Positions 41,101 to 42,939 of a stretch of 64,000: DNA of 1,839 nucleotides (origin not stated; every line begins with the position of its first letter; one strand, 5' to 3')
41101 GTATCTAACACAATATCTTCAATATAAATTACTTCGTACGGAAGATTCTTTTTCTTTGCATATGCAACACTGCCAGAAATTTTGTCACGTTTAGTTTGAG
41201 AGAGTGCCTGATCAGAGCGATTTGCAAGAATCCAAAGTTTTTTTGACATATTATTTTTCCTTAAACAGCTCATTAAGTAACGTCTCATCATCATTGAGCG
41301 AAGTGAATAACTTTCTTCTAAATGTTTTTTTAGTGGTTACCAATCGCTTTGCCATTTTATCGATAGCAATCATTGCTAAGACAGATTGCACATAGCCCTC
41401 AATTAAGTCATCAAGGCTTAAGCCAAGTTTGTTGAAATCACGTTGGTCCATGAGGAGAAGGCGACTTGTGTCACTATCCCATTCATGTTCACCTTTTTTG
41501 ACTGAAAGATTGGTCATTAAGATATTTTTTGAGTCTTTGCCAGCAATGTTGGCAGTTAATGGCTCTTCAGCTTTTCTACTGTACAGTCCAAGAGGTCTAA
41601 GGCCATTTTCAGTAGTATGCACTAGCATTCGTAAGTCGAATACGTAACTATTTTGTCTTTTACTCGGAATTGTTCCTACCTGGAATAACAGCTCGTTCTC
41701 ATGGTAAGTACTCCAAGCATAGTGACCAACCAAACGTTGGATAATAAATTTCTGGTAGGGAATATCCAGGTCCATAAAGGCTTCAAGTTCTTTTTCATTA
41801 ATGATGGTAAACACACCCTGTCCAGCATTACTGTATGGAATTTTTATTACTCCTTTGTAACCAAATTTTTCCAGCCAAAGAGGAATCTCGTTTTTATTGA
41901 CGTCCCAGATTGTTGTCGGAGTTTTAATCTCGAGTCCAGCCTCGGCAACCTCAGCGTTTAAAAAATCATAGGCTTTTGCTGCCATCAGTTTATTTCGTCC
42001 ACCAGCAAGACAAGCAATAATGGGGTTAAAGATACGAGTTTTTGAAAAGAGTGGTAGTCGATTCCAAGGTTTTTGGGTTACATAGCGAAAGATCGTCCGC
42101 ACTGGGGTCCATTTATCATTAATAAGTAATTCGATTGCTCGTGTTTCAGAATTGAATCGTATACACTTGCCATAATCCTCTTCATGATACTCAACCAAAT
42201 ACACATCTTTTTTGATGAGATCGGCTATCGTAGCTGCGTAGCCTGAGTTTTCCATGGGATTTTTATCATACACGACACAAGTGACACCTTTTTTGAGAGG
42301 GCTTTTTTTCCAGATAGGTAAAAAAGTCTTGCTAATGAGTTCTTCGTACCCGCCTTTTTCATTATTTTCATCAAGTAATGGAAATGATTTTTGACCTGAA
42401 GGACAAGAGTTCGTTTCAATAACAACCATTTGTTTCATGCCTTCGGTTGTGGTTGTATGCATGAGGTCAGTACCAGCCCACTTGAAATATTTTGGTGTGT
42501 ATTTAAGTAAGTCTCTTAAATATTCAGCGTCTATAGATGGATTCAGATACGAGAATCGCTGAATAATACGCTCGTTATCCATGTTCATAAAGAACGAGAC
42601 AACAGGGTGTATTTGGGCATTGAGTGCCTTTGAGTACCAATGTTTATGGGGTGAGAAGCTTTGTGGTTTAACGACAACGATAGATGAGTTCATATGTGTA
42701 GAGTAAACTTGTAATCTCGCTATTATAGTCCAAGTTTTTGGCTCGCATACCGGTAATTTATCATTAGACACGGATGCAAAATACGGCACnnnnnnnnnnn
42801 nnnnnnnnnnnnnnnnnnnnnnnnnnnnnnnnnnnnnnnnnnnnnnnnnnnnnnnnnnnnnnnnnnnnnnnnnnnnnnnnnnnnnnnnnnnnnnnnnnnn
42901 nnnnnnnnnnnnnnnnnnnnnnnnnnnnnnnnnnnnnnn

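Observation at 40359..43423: Operon pairing a tubulin-tyrosine-ligase-like ATP-grasp with a RimK-like glutamate ligase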

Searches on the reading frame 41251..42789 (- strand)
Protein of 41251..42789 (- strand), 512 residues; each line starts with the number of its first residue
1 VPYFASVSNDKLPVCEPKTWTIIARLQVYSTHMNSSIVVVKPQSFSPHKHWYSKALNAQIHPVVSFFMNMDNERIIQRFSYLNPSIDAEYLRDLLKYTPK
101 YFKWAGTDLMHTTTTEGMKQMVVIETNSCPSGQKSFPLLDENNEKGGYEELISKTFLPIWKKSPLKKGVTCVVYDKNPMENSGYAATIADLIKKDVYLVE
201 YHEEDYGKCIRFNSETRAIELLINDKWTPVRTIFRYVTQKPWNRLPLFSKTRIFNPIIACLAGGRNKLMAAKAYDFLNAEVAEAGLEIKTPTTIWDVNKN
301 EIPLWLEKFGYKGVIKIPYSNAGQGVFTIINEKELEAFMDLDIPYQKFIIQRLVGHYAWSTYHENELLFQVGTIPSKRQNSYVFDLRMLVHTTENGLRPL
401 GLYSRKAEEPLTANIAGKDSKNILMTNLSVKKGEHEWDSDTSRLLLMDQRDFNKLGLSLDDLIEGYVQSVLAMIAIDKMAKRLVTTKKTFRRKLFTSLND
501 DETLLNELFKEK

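Call 3: search_protein_families(library=pfam, proteins=[window:41251-42789:-], max_evalue=0.01)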
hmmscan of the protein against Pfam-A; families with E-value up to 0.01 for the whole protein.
window:41251-42789:- (512 aa): 0 families

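Call 4: search_protein_families(library=ncbifam, proteins=[window:41251-42789:-], max_evalue=0.01)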
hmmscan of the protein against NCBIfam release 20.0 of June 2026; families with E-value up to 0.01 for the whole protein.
window:41251-42789:- (512 aa): 1 family
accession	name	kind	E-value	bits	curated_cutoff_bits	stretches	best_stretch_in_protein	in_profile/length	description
NF040720.1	MptN_Meth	equivalog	0.0069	15.5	350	0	104-134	246-273/291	tetrahydromethanopterin:alpha-L-glutamate ligase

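Call 5: search_protein_families(library=pfam, proteins=[window:41251-42789:-], max_evalue=10)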
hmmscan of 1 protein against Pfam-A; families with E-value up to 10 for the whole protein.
window:41251-42789:- (512 aa): 0 families

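Call 6: search_solved_structures(query=window:41251-42789:-, max_evalue=10, show_alignments=2)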
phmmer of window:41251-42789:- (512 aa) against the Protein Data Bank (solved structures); distinct sequences matched with E-value up to 10: 4.
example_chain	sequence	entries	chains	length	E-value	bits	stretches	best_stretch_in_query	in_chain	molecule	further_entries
7du6_A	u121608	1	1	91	0.1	14.2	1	441-500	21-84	mkDPBB_sym2 protein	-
7di1_A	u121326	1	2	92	0.5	12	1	428-500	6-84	mkDPBB_sym_86 protein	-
9se7_T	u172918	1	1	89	0.67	11.6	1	252-312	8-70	Cytochrome c6, chloroplastic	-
1cyi_A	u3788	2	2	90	0.68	11.5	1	252-312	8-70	CYTOCHROME C6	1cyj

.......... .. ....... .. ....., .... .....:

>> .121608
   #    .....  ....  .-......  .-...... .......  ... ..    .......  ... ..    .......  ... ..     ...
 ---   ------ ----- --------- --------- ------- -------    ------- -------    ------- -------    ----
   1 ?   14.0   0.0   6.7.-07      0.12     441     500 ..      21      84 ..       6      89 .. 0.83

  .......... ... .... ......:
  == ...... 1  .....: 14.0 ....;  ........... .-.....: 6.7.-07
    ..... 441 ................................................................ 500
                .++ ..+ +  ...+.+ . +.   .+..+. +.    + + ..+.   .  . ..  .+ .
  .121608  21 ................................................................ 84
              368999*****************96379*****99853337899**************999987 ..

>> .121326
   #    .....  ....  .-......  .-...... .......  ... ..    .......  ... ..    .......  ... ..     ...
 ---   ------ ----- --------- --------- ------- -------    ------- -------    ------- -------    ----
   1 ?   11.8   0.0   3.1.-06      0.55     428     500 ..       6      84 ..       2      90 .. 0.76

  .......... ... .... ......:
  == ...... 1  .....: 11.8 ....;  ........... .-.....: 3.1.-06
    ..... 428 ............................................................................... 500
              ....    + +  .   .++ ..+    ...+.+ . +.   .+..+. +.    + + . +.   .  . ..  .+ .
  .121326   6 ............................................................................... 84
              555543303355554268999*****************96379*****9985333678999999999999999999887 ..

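Call 7: find_homologous_proteins(query=window:41251-42789:-)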
Query window:41251-42789:- (512 aa): 3676 proteins with E <= 0.001 among 8000 candidates; the best 120 are listed.
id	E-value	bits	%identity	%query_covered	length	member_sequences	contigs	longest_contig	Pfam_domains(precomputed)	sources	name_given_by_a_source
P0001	0.0e+0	1102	100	94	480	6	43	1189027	-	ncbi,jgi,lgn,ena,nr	ncbi:MAG: hypothetical protein GW762_05630 [Candidatus Pacebacteria bacterium]|nr:hypothetical prote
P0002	2.0e-287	972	82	97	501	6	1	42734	-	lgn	-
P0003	4.5e-277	938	83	93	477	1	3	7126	-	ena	-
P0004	5.8e-270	914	80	93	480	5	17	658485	-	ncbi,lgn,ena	-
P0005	3.3e-266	902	79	93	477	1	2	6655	-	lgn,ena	-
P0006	2.6e-263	892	79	93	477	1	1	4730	-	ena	-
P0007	3.1e-245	832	73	92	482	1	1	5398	-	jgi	jgi:hypothetical protein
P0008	4.9e-238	809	71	93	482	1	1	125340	-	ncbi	-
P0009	8.5e-236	801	71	92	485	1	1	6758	-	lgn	-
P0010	5.1e-223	759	67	92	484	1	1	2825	-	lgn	-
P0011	4.4e-218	743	66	93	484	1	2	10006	-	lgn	-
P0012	1.9e-204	698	63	93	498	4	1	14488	-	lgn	-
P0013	1.0e-203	696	64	93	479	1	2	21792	-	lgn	-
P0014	2.7e-203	694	63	92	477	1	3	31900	-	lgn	-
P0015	8.9e-203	692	63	93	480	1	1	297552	-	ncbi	-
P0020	1.8e-187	642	57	92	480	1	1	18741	-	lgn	-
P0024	1.5e-183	629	58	92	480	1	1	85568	-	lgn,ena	-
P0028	5.2e-181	621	56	92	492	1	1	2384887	-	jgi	jgi:hypothetical protein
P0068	1.9e-177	609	55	92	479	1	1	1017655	-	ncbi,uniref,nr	ncbi:hypothetical protein [Portibacter marinus]|uniref:hypothetical protein n=1 Tax=Portibacter mari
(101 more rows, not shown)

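Call 11: find_encoding_contigs(protein=P0068, flank=8000, max_places=2)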
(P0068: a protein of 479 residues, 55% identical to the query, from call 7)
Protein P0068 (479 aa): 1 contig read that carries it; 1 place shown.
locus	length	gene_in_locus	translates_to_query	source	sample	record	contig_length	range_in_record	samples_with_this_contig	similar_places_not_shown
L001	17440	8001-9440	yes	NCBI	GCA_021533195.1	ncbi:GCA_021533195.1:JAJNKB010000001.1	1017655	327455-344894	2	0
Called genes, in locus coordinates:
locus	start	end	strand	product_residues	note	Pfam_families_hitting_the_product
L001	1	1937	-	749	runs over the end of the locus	PF13715:CarbopepD_reg_2, PF07715:Plug, PF00593:TonB_dep_Rec_b-barrel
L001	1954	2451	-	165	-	-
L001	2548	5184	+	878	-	PF01624:MutS_I, PF05188:MutS_II, PF05192:MutS_III, PF05190:MutS_IV, PF00488:MutS_V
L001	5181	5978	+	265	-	-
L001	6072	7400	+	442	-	PF06123:CreD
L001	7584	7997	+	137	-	-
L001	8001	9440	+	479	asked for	-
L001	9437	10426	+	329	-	PF02955:GSH-S_ATP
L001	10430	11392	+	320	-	PF24827:AstE_AspA_cat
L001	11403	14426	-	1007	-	PF00675:Peptidase_M16, PF05193:Peptidase_M16_C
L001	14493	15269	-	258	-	PF06439:3keto-disac_hyd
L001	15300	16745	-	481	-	PF01554:MatE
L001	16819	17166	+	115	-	PF00037:Fer4, PF12797:Fer4_2 (faint), PF13187:Fer4_9 (faint), PF13237:Fer4_10 (faint), PF12800:Fer4_4 (faint), PF12838:Fer4_7 (weak), PF13183:Fer4_8 (weak)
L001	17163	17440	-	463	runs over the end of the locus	PF13568:OMP_b-brl_2 (faint)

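Call 12: find_encoding_contigs(protein=P0028, flank=8000, max_places=2)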
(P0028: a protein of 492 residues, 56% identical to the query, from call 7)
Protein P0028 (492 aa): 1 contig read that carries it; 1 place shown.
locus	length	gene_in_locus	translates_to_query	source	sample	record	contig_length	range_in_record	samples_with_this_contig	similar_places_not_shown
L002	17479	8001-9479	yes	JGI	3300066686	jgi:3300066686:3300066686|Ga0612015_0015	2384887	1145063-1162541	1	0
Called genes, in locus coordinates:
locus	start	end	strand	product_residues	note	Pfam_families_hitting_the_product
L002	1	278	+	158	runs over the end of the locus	-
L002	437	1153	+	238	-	-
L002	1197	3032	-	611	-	PF02028:BCCT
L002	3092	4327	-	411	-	PF00266:Aminotran_5, PF01053:Cys_Met_Meta_PP (weak), PF00266:Aminotran_5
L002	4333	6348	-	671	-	PF02830:V4R, PF00512:HisKA, PF02518:HATPase_c, PF00072:Response_reg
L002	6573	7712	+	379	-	PF03724:META (weak)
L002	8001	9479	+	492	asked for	-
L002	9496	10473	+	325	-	PF02955:GSH-S_ATP, PF08443:RimK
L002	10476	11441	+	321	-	PF24827:AstE_AspA_cat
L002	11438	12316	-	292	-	-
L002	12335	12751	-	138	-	PF10990:DUF2809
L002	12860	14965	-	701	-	PF12836:HHH_3 (faint)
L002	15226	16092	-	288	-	-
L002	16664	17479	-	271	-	-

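Call 14: find_encoding_contigs(protein=P0001, flank=10000, max_places=4)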
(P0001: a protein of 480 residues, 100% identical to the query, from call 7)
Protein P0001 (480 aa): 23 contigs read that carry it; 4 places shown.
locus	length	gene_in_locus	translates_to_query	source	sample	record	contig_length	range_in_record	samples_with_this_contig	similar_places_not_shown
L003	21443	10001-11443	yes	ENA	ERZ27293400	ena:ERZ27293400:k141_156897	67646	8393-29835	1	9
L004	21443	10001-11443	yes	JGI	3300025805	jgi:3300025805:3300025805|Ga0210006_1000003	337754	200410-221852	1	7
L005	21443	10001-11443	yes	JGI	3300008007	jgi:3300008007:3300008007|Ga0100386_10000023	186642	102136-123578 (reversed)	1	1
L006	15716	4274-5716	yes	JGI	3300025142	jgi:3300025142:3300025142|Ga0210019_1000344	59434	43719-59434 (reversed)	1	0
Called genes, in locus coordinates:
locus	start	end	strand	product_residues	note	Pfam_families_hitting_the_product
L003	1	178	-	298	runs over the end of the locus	PF00535:Glycos_transf_2, PF10111:Glyco_tranf_2_2 (faint), PF13506:Glyco_transf_21, PF13641:Glyco_tranf_2_3 (weak), PF13632:Glyco_trans_2_3 (weak)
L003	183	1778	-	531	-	PF08241:Methyltransf_11 (faint), PF13439:Glyco_transf_4 (weak), PF20706:GT4-conflict, PF00534:Glycos_transf_1, PF13692:Glyco_trans_1_4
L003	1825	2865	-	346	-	PF13439:Glyco_transf_4, PF13579:Glyco_trans_4_4, PF00534:Glycos_transf_1, PF13692:Glyco_trans_1_4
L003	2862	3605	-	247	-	PF05175:MTS, PF13489:Methyltransf_23, PF13679:Methyltransf_32 (weak), PF02353:CMAS, PF13847:Methyltransf_31, PF08241:Methyltransf_11, PF08242:Methyltransf_12, PF13649:Methyltransf_25, +1 more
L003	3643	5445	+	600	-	-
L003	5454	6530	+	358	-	PF01207:Dus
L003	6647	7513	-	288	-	PF00565:SNase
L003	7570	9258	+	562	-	PF13432:TPR_16 (faint), PF00515:TPR_1 (weak), PF07719:TPR_2 (faint), PF13176:TPR_7 (faint), PF13181:TPR_8 (faint), PF13374:TPR_10 (faint), PF13424:TPR_12 (faint), PF13414:TPR_11, +3 more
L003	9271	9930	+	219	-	PF00156:Pribosyltran (weak)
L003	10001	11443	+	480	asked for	-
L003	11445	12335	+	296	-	PF14397:ATPgrasp_ST (weak), PF02655:ATP-grasp_3, PF08443:RimK, PF14398:ATPgrasp_YheCD (faint), PF02786:CPSase_L_D2, PF07478:Dala_Dala_lig_C, PF02955:GSH-S_ATP, PF05770:Ins134_P3_kin (weak)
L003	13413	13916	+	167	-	-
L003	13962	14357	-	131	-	-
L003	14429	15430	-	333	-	PF14257:DUF4349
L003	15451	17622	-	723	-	PF17854:FtsK_alpha, PF01580:FtsK_SpoIIIE, PF09397:FtsK_gamma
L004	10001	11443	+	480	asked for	-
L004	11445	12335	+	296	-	PF14397:ATPgrasp_ST (weak), PF02655:ATP-grasp_3, PF08443:RimK, PF14398:ATPgrasp_YheCD (faint), PF02786:CPSase_L_D2, PF07478:Dala_Dala_lig_C, PF02955:GSH-S_ATP, PF05770:Ins134_P3_kin (weak)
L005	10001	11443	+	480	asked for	-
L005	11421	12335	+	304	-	PF14397:ATPgrasp_ST (weak), PF02655:ATP-grasp_3, PF02786:CPSase_L_D2, PF08443:RimK, PF14398:ATPgrasp_YheCD (faint), PF02955:GSH-S_ATP, PF07478:Dala_Dala_lig_C, PF05770:Ins134_P3_kin (weak)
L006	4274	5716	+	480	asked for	-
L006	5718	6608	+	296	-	PF14397:ATPgrasp_ST (weak), PF02655:ATP-grasp_3, PF08443:RimK, PF14398:ATPgrasp_YheCD (faint), PF02786:CPSase_L_D2, PF07478:Dala_Dala_lig_C, PF02955:GSH-S_ATP, PF05770:Ins134_P3_kin (weak)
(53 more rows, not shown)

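Call 15: predict_structure(alignment_id=A1)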
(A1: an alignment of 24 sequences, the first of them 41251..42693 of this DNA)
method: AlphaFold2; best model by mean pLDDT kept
length: 480 residues; sequences in the alignment: 24
mean_pLDDT: 86.0   pTM: 0.90
mean pLDDT of the five models: 86.0, 84.4, 82.2, 81.2, 73.3
residues with pLDDT >= 90: 225; 70-90: 208; 50-70: 43; < 50: 4
segments of 3 or more residues with pLDDT < 50: none
pLDDT, mean of each block of 10 residues (from residue 1): 81 81 67 89 95 95 95 91 85 81 64 84 94 94 88 95 95 90 95 95 87 90 92 90 96 91 87 89 81 80 91 88 74 68 65 89 90 84 75 79 77 75 86 97 97 91 90 76
secondary structure, 60 per line:
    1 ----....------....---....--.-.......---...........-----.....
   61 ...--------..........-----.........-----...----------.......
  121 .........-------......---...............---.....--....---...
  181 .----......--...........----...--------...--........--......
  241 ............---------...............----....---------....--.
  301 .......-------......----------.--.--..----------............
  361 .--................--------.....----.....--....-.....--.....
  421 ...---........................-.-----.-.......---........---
elements in order: E5-8 H15-18 H22-25 H30-36 H40-50 H56-63 E72-81 E87-95 H114-129 E137-142 H146-160 E164-168 E178-181 E186-191 E194-204 E220-222 H225-232 H235-252 E262-266 H267-276 E281-284 E294-297 H300-307 E315-320 E349-361 E364-379 H388-392 E397-401 E404-407 H417-423 H427-450 H460-466 H470-477

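Call 19: fold_search(model_id=the predicted structure, library=pdb)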
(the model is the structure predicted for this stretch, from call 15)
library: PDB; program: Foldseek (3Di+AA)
matches with E <= 10: 485; with E <= 0.001: 43
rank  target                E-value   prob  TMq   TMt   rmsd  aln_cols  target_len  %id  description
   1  8fbz_A                4.0e-09  1.00  0.42  0.44  14.6       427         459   12  Crystal Structure of apo human Glutathione Synthetase Y270E (released 2024-05-08)
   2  1m0w_A                7.9e-09  1.00  0.41  0.41  15.5       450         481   11  Yeast Glutathione Synthase Bound to gamma-glutamyl-cysteine, AMP-PNP and 2 Magnesium Ions (released 2002-12-11)
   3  8fbz_B                1.5e-08  1.00  0.43  0.44  14.6       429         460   12  Crystal Structure of apo human Glutathione Synthetase Y270E (released 2024-05-08)
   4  3k1t                  1.7e-08  1.00  0.41  0.45  11.1       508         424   11  Crystal structure of Putative gamma-glutamylcysteine synthetase (YP_546622.1) from METHYLOBACILLUS FLAGELLATUS KT at 1.9 (released 2009-11-03)
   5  1m0w_B                2.3e-08  1.00  0.41  0.41  16.1       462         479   11  Yeast Glutathione Synthase Bound to gamma-glutamyl-cysteine, AMP-PNP and 2 Magnesium Ions (released 2002-12-11)
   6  3n6x                  2.5e-08  1.00  0.38  0.40  13.8       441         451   14  Crystal structure of a Putative glutathionylspermidine synthase (Mfla_0391) from METHYLOBACILLUS FLAGELLATUS KT at 2.35  (released 2010-06-09)
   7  2hgs                  6.8e-08  1.00  0.42  0.43  14.8       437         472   12  HUMAN GLUTATHIONE SYNTHETASE (released 1999-06-22)
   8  5oes_E                8.1e-08  1.00  0.39  0.41  14.7       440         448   13  The structure of a glutathione synthetase (StGSS1) from Solanum tuberosum in ADP and y-EC bound closed conformation. (released 2018-04-25)
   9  5oes_A                1.1e-07  1.00  0.38  0.40  14.8       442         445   12  The structure of a glutathione synthetase (StGSS1) from Solanum tuberosum in ADP and y-EC bound closed conformation. (released 2018-04-25)
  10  5oes_B                1.1e-07  1.00  0.38  0.40  14.8       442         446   12  The structure of a glutathione synthetase (StGSS1) from Solanum tuberosum in ADP and y-EC bound closed conformation. (released 2018-04-25)
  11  5oet_B                1.1e-07  1.00  0.35  0.39  15.2       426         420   11  The structure of a glutathione synthetase like-effector (GSS30) from Globodera pallida in apoform. (released 2018-04-25)
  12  5oes_D                1.2e-07  1.00  0.37  0.40  14.9       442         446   13  The structure of a glutathione synthetase (StGSS1) from Solanum tuberosum in ADP and y-EC bound closed conformation. (released 2018-04-25)
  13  5oes_F                1.5e-07  1.00  0.38  0.40  14.8       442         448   13  The structure of a glutathione synthetase (StGSS1) from Solanum tuberosum in ADP and y-EC bound closed conformation. (released 2018-04-25)
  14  5oes_C                2.3e-07  1.00  0.37  0.40  14.9       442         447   12  The structure of a glutathione synthetase (StGSS1) from Solanum tuberosum in ADP and y-EC bound closed conformation. (released 2018-04-25)
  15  1m0t_B                2.9e-07  1.00  0.32  0.33  17.2       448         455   12  Yeast Glutathione Synthase (released 2002-12-11)
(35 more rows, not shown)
